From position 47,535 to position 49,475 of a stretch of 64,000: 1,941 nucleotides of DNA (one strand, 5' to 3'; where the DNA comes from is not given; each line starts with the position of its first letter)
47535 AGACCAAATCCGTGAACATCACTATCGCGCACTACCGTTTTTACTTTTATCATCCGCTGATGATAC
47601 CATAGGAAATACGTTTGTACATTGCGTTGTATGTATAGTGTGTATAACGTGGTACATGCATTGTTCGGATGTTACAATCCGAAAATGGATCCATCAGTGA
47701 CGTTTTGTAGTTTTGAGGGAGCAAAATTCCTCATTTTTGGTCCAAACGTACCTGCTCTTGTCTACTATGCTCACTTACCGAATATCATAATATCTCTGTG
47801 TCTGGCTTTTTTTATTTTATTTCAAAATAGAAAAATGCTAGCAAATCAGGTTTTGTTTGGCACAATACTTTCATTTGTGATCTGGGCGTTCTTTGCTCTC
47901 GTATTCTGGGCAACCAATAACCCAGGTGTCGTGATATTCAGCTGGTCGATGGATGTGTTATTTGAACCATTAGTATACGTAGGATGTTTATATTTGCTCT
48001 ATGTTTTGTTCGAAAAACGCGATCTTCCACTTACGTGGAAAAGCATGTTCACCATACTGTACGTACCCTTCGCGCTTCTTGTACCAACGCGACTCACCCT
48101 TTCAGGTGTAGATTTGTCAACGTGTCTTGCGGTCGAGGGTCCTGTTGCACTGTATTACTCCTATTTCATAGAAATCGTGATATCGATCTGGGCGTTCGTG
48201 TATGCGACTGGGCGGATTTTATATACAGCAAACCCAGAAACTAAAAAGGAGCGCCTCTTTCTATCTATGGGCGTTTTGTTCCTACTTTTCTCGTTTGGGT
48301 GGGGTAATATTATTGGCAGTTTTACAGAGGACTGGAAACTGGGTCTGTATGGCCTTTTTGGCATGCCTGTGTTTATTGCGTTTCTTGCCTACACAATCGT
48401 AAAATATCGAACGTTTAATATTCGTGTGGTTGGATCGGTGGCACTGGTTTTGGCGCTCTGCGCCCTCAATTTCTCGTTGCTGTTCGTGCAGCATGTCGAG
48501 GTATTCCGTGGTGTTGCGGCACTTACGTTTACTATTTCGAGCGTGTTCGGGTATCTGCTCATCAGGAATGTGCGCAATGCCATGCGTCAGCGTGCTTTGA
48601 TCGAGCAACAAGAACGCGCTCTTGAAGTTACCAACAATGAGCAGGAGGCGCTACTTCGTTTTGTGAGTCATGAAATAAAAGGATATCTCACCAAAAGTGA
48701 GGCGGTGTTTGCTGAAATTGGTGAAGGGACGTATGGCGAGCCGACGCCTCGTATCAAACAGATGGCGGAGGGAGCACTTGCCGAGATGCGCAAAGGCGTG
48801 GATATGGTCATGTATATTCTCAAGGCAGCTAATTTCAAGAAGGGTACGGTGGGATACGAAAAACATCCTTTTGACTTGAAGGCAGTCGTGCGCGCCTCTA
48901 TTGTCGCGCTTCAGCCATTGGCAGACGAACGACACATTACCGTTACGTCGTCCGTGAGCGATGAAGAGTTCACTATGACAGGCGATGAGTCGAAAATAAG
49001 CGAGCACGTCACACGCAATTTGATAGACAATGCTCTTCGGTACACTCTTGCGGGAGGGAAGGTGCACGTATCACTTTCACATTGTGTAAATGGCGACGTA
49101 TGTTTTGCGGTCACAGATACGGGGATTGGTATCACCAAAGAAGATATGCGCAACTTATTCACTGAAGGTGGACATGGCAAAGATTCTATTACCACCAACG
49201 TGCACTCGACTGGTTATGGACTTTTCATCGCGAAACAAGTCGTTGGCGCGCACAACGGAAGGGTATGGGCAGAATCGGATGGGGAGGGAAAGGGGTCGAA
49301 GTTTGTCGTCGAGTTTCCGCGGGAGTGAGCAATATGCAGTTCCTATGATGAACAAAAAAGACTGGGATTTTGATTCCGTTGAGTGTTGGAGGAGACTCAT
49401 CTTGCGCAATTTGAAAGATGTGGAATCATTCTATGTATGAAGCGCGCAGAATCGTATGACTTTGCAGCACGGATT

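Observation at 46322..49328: SET-domain gene sandwiched between a sensor histidine kinase and a kinase-less paralog of its membrane sensor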

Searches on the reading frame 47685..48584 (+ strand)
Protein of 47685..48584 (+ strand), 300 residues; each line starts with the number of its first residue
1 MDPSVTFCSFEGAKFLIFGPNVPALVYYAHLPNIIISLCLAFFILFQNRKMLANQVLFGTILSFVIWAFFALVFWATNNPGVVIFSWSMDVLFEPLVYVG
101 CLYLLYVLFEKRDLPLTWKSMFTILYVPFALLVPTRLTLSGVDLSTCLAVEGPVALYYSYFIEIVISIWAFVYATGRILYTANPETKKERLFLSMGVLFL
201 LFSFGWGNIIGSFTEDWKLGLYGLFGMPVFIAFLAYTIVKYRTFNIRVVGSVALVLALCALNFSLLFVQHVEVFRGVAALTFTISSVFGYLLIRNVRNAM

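Call 23: search_protein_families(library=pfam, proteins=[window:47685-48584:+], max_evalue=5)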
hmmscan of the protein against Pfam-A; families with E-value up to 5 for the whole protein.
window:47685-48584:+ (300 aa): 2 families
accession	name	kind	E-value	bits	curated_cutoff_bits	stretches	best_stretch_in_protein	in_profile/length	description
PF01708.21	Gemini_mov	-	0.039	14.2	25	1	84-120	33-68/92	Geminivirus putative movement protein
PF04346.18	EutH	-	0.12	12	25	2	26-100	166-238/351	Ethanolamine utilisation protein, EutH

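Call 42: search_protein_representatives(alignment_id=A2)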
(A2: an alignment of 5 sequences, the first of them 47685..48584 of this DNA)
Query: 5 sequences, 289 profile positions. Proteins with E-value up to 0.001 (for the whole library): 937; up to 1e-10: 553; up to 1e-30: 323. The best 150 are listed.
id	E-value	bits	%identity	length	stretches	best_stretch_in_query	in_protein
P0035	1.1e-138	478.1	-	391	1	1-289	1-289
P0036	1.4e-112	392.4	-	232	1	1-233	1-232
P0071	6.0e-110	383.8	-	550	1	1-285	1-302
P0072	7.4e-109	380.2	-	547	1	1-283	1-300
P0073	3.1e-103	361.7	-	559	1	3-288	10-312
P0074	7.7e-101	353.9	-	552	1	5-288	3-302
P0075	1.1e-100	353.3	-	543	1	5-288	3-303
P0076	2.6e-100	352.1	-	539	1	4-289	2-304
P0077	7.9e-100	350.5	-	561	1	3-279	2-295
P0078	1.2e-99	349.9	-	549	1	5-289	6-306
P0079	2.9e-98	345.4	-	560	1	4-289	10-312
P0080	4.6e-97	341.4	-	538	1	1-288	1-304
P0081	2.3e-96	339.2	-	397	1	4-288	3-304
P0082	3.3e-95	335.4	-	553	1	5-287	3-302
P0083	5.8e-94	331.3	-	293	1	5-269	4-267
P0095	2.2e-83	296.6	-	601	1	6-288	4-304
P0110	7.5e-78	278.4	-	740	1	3-259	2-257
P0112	9.5e-77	274.8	-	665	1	6-284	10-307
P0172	5.3e-59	216.5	-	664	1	84-282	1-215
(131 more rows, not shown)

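Call 48: find_encoding_contigs(protein=P0083, flank=4000, max_places=2)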
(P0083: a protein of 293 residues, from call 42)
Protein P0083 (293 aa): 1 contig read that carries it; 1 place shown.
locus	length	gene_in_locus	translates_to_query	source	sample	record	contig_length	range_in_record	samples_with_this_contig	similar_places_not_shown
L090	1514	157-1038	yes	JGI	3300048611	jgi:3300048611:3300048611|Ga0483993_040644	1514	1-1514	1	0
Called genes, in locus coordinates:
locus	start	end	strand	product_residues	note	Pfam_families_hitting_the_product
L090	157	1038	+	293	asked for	-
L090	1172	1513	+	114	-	?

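Call 54: predict_structure(alignment_id=A2)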
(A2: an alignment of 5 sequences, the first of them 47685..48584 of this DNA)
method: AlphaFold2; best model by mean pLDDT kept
length: 300 residues; sequences in the alignment: 5
mean_pLDDT: 65.2   pTM: 0.66
mean pLDDT of the five models: 65.2, 61.3, 53.2, 44.1, 40.8
residues with pLDDT >= 90: 6; 70-90: 120; 50-70: 105; < 50: 69
segments of 3 or more residues with pLDDT < 50: 1-7, 10-18, 134-138, 235-240, 242-254, 262-274, 298-300
pLDDT, mean of each block of 10 residues (from residue 1): 43 46 57 74 73 84 85 72 75 82 87 84 70 51 63 63 83 90 83 73 66 59 51 48 44 48 46 51 57 49
secondary structure, 60 per line:
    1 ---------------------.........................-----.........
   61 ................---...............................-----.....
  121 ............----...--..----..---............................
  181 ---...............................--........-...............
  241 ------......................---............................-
elements in order: H22-46 H52-76 H80-110 H116-132 H153-180 H184-214 H217-224 H226-240 H247-268 H272-299
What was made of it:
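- The sensor model is of low confidence (pLDDT 65, call 54).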

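Call 61: fold_search(model_id=the predicted structure, library=pdb)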
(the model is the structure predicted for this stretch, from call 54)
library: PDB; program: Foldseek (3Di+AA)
matches with E <= 10: 664; with E <= 0.001: 0
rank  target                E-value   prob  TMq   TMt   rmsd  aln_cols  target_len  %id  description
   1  2ydv                  1.6e-02  1.00  0.48  0.46  11.4       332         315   12  Thermostabilised HUMAN A2a Receptor with NECA bound (released 2011-05-18)
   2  6tos_B                7.4e-02  0.94  0.37  0.37  15.2       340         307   12  Crystal structure of the Orexin-1 receptor in complex with GSK1059865 (released 2020-01-15)
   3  8jd6_R                9.6e-02  0.99  0.42  0.19   8.2       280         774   12  Cryo-EM structure of Gi1-bound metabotropic glutamate receptor mGlu4 (released 2023-06-21)
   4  8haf_R                1.0e-01  0.99  0.43  0.37   7.2       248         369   17  PTHrP-PTH1R-Gs complex (released 2022-12-21)
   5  8ieb_A                1.0e-01  1.00  0.47  0.51   8.6       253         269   17  Cryo-EM structure of GPR156 of GPR156-miniGo-scFv16 complex (local refine) (released 2024-02-14)
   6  6tq6_B                1.0e-01  0.92  0.37  0.37  15.2       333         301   12  Crystal structure of the Orexin-1 receptor in complex with Compound 14 (released 2020-01-01)
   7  7xp6_R                1.1e-01  0.98  0.36  0.38   7.6       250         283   12  Cryo-EM structure of a class T GPCR in active state (released 2022-10-12)
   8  4jkv_B                1.1e-01  0.93  0.39  0.28  17.8       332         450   11  Structure of the human smoothened 7TM receptor in complex with an antitumor agent (released 2013-04-24)
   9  8jd0_3                1.2e-01  0.97  0.38  0.18   7.4       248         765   15  Cryo-EM structure of mGlu2-mGlu3 heterodimer in presence of NAM563 (released 2023-06-21)
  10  9uta_B                1.3e-01  0.90  0.38  0.40  13.5       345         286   14  The transmembrane domains of human sweet taste receptor TAS1R2 and TAS1R3 in the apo state (released 2025-07-16)
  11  6tp3_A                1.4e-01  0.85  0.37  0.35  15.2       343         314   11  Crystal structure of the Orexin-1 receptor in complex with daridorexant (released 2020-01-01)
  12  9ii2_B                1.5e-01  0.98  0.41  0.18   6.6       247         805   12  Cryo-EM Structure of the 2:2 Complex of mGlu3 and beta-arrestin1 (released 2025-03-05)
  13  6tp6_B                1.5e-01  0.84  0.36  0.36  15.4       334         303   11  Crystal structure of the Orexin-1 receptor in complex with filorexant (released 2020-01-01)
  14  7epd_A                1.8e-01  0.99  0.45  0.20   6.2       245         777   10  Cryo-EM structure of inactive mGlu2-7 heterodimer (released 2021-06-23)
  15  4ug2_A                1.8e-01  0.99  0.45  0.46   6.1       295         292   12  Thermostabilised HUMAN A2a Receptor with CGS21680 bound (released 2015-04-08)
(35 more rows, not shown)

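Call 65: find_related_loci(query=A5, collection=metagenome_contigs, flank=5000)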
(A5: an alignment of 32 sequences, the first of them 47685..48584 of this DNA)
Query A5 (300 aa) in metagenome_contigs; peptide patterns used: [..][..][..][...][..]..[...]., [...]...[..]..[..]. (x = any residue, [..] = any of these).
314 stretches matched a pattern; 244 encode a relative of the query (tblastn E <= 1e-3); the best 80 are kept; 80 distinct loci.
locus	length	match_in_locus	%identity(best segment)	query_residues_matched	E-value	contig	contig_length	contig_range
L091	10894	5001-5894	53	5-300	2e-105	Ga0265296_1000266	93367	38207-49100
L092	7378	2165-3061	52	1-300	4e-102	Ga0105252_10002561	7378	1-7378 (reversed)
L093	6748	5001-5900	53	1-300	2e-100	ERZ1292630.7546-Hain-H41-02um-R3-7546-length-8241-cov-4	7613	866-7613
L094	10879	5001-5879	51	8-300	1e-97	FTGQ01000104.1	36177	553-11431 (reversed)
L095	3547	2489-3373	52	1-296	6e-98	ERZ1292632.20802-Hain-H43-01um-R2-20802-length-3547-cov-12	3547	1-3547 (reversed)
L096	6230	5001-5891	53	4-300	3e-96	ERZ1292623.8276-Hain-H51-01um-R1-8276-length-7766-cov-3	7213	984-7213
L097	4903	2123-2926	53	4-271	7e-95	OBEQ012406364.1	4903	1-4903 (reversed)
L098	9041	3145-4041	51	1-300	3e-94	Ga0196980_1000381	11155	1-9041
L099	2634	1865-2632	55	1-256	2e-95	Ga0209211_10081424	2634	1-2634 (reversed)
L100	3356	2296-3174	51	8-300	1e-92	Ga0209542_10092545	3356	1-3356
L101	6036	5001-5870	50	6-298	1e-88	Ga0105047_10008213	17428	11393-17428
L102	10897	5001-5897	49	1-300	5e-88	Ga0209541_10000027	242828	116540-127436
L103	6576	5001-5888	50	1-300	9e-88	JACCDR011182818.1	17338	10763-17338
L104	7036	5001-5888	47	4-296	1e-86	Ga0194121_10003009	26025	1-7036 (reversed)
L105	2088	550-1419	49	7-296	2e-89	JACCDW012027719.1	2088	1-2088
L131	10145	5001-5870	43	7-296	1e-71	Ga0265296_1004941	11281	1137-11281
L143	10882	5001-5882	41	5-297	3e-67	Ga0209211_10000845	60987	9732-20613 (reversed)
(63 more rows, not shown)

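Call 73: search_protein_families(library=pfam, proteins=[L131:4476-4976:+, L093:4396-4905:+, L143:4300-4800:+, L098:1143-2171:+, L095:1466-2467:+], max_evalue=0.01)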
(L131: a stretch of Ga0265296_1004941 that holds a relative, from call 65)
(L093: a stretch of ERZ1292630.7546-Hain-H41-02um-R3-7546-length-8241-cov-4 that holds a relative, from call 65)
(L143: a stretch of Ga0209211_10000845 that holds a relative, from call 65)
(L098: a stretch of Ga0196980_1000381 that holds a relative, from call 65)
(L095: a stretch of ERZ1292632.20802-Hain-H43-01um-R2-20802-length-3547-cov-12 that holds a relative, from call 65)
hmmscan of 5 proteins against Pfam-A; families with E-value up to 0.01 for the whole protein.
L131:4476-4976:+ (167 aa): 1 family
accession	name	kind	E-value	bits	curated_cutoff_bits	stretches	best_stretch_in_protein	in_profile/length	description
PF00856.33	SET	-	8.5e-11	42.6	22.4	1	28-111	4-104/105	SET domain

L093:4396-4905:+ (170 aa): 1 family
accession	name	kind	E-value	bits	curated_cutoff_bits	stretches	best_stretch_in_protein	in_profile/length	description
PF00856.33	SET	-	6.3e-10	39.9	22.4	1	28-114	1-104/105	SET domain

L143:4300-4800:+ (167 aa): 2 families
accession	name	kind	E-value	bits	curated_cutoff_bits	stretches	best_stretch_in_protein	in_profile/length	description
PF00856.33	SET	-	4.6e-15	56.4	22.4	1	25-115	1-105/105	SET domain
PF08666.17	SAF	-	0.0034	18.3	21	0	26-40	2-16/63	SAF domain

L098:1143-2171:+ (343 aa): 1 family
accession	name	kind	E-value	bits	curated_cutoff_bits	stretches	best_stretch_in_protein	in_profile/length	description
PF01234.23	NNMT_PNMT_TEMT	-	2.2e-27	96.3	25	2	202-341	129-261/261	NNMT/PNMT/TEMT family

L095:1466-2467:+ (334 aa): 2 families
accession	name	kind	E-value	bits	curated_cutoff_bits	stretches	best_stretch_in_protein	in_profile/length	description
PF01234.23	NNMT_PNMT_TEMT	-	2e-34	119.4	25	1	82-331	40-261/261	NNMT/PNMT/TEMT family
PF03291.22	mRNA_G-N7_MeTrfase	-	0.0013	18.4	26.6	1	204-268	114-180/315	mRNA (guanine-N(7))-methyltransferase domain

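Call 77: search_protein_families(library=pfam, proteins=[P0110, P0112, P0172, P0095], max_evalue=0.001)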
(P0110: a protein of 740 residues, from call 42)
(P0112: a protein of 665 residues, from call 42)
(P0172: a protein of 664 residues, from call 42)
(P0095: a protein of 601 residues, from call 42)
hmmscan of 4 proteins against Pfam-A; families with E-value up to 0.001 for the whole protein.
P0110 (740 aa): 5 families
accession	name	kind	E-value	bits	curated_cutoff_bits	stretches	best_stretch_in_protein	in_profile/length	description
PF02518.31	HATPase_c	-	2.8e-28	99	26.4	1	618-727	2-109/111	Histidine kinase-, DNA gyrase B-, and HSP90-like ATPase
PF00512.31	HisKA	-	1e-13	51.5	26.9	1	504-571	1-65/66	His Kinase A (phospho-acceptor) domain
PF13492.12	GAF_3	-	3.3e-07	31.2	27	1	334-466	3-129/129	GAF domain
PF13185.12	GAF_2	-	1.1e-06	29.3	28.6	1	331-465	2-136/136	GAF domain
PF01590.32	GAF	-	0.00089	20.2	22.4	0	334-464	3-133/133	GAF domain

P0112 (665 aa): 3 families
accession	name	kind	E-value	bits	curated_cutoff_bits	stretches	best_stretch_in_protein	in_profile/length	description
PF02518.31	HATPase_c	-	3e-30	105.3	26.4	1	553-661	2-108/111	Histidine kinase-, DNA gyrase B-, and HSP90-like ATPase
PF00512.31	HisKA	-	1.1e-12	48.2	26.9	1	439-506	2-66/66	His Kinase A (phospho-acceptor) domain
PF13581.12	HATPase_c_2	-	0.0001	22.8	27.4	1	562-640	41-112/127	Histidine kinase-like ATPase domain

P0172 (664 aa): 1 family
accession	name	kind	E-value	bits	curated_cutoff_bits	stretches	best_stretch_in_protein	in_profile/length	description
PF02518.31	HATPase_c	-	1.5e-20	74.1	26.4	1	547-662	1-108/111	Histidine kinase-, DNA gyrase B-, and HSP90-like ATPase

P0095 (601 aa): 3 families
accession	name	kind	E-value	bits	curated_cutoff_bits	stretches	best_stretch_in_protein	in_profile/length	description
PF02518.31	HATPase_c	-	6.7e-23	81.7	26.4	1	476-585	2-109/111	Histidine kinase-, DNA gyrase B-, and HSP90-like ATPase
PF00512.31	HisKA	-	3.3e-12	46.7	26.9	1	360-423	1-60/66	His Kinase A (phospho-acceptor) domain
PF16927.11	HisKA_7TM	-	1.7e-06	28.5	28.6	1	33-235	6-217/224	N-terminal 7TM region of histidine kinase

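Call 79: search_protein_families(library=pfam, alignment_id=A5, max_evalue=0.1)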
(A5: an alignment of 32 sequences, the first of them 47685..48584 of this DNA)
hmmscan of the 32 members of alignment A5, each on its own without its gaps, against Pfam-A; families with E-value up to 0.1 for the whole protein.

A. member 1, window:47685-48584:+ (300 aa): 1 family
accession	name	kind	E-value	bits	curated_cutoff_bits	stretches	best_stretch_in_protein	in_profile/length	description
PF01708.21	Gemini_mov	-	0.039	14.2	25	1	84-120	33-68/92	Geminivirus putative movement protein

B. families by the number of members that match (of 32 scanned): 10 families
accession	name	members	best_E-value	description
PF16927.11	HisKA_7TM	2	6.6e-05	N-terminal 7TM region of histidine kinase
PF01757.29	Acyl_transf_3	1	0.0092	Acyltransferase domain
PF05875.18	Ceramidase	1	0.012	Ceramidase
PF11431.13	Transport_MerF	1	0.023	Membrane transport protein MerF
PF13567.11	DUF4131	1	0.037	Domain of unknown function (DUF4131)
PF01708.21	Gemini_mov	1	0.039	Geminivirus putative movement protein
PF17313.7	DUF5359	1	0.041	Family of unknown function (DUF5359)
PF24220.1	DUF7439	1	0.043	Family of unknown function (DUF7439)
PF06127.16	Mpo1-like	1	0.088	2-hydroxy-palmitic acid dioxygenase Mpo1-like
PF15677.10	CEND1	1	0.093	Cell cycle exit and neuronal differentiation protein 1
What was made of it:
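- On HisKA_7TM sensor domain (PF16927): Relatives give sub-threshold hits: 28.5 against 28.6 bits, best E 6.6e-5, 2 of 32 members (calls 77, 79).
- Closest known: HisKA_7TM. Same: One family member scores 28.5 bits against a 28.6 cutoff, and 2 of 32 aligned members give weak hits (calls 77, 79).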

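Call 96: search_protein_families(library=padloc, proteins=[L131:4476-4976:+], max_evalue=0.001)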
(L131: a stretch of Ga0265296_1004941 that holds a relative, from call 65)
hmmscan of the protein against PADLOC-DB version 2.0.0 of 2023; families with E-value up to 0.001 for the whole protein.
L131:4476-4976:+ (167 aa): 0 families

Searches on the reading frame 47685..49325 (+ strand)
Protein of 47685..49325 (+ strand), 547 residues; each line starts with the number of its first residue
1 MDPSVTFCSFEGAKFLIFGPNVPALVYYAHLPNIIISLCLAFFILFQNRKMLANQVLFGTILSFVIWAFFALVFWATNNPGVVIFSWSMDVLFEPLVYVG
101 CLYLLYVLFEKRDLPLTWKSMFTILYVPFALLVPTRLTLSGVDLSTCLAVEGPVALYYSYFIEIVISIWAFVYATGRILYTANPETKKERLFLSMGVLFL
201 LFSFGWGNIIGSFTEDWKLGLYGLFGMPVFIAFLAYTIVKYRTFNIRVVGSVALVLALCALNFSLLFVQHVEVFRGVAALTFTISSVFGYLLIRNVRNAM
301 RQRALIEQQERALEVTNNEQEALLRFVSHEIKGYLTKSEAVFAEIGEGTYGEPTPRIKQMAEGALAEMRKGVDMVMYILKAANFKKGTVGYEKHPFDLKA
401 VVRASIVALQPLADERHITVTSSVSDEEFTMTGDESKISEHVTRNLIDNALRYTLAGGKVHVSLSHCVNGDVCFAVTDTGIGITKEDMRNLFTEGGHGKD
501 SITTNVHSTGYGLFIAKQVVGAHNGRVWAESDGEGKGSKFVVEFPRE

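Call 3: search_protein_families(library=pfam, proteins=[window:47685-49325:+], max_evalue=0.01)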
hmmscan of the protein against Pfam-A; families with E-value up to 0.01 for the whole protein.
window:47685-49325:+ (547 aa): 2 families
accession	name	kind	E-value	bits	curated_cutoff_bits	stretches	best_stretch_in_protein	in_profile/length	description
PF02518.31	HATPase_c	-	2.7e-23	83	26.4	1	437-546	5-109/111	Histidine kinase-, DNA gyrase B-, and HSP90-like ATPase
PF13589.12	HATPase_c_3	-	0.0032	17.9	25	1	440-523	4-87/137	Histidine kinase-, DNA gyrase B-, and HSP90-like ATPase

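Call 24: search_protein_families(library=ncbifam, proteins=[window:47685-49325:+], max_evalue=1)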
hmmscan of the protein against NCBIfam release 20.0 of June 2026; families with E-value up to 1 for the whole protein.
window:47685-49325:+ (547 aa): 65 families (the best 25 are shown)
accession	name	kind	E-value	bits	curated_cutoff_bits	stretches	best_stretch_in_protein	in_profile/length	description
NF046044.1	PnpS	equivalog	3.1e-26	92.3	400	1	367-545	216-390/390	two-component system histidine kinase PnpS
TIGR02966.1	phoR_proteo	equivalog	1.7e-25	89.8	334.2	1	312-544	106-333/333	phosphate regulon sensor histidine kinase PhoR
NF041880.1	EPS_EpsF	equivalog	4.6e-25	88.1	900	1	312-545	266-492/492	response regulator EpsF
NF033092.0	HK_WalK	equivalog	1.3e-24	86.7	725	1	316-545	368-593/594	cell wall metabolism sensor histidine kinase WalK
NF006800.0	PRK09303.1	equivalog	2.2e-24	86.1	342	1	307-545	138-376/383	histidine kinase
NF047874.1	MASE3_PAS_HK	subfamily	3.1e-21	75.8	560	1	409-546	491-625/655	MASE3 domain-containing sensor histidine kinase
TIGR02956.1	TMAO_torS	equivalog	1.7e-20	72.7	676.5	1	378-545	519-681/967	TMAO reductase system sensor histidine kinase/response regulator TorS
NF047405.1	SensHisKinSapS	equivalog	2.1e-20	73.4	550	1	306-546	103-333/341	two-component system sensor histidine kinase SapS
NF041735.1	hist_kin_RppB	equivalog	3.5e-20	72.2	400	1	378-545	273-438/438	two-component system sensor histidine kinase RppB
NF012163.2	BaeS_SmeS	equivalog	7.2e-20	71.3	500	1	311-544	231-456/457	sensor histidine kinase efflux regulator BaeS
NF045595.1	HK_scytonemin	equivalog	2.9e-19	68.9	865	1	365-545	463-634/637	scytonemin biosynthesis sensor histidine kinase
TIGR01386.1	cztS_silS_copS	subfamily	3.2e-19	69.2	292.55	1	363-545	282-457/457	heavy metal sensor histidine kinase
NF033091.0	HK_VanS_ACDEFG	equivalog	2.4e-18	66.2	400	1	306-534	60-284/293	vancomycin resistance histidine kinase VanS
NF040691.1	MtrAB_MtrB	equivalog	2.7e-18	66.3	450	1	307-547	258-493/507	MtrAB system histidine kinase MtrB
NF007837.0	PRK10549.1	equivalog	3.5e-18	65.5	603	1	311-545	231-457/466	envelope stress sensor histidine kinase BaeS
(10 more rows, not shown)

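Call 96: search_protein_families(library=padloc, proteins=[window:47685-49325:+], max_evalue=0.001)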
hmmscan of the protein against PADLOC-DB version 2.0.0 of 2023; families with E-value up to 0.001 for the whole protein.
window:47685-49325:+ (547 aa): 3 families
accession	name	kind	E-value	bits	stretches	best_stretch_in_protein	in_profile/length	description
PDLC04647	PDC-M43B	-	5.9e-06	23.5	1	446-530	235-318/347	-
PDLC04649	PDC-M43B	-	0.00019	18.5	1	416-524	206-313/345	-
PDLC04650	PDC-M43B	-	0.00046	17.5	1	446-530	234-319/344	-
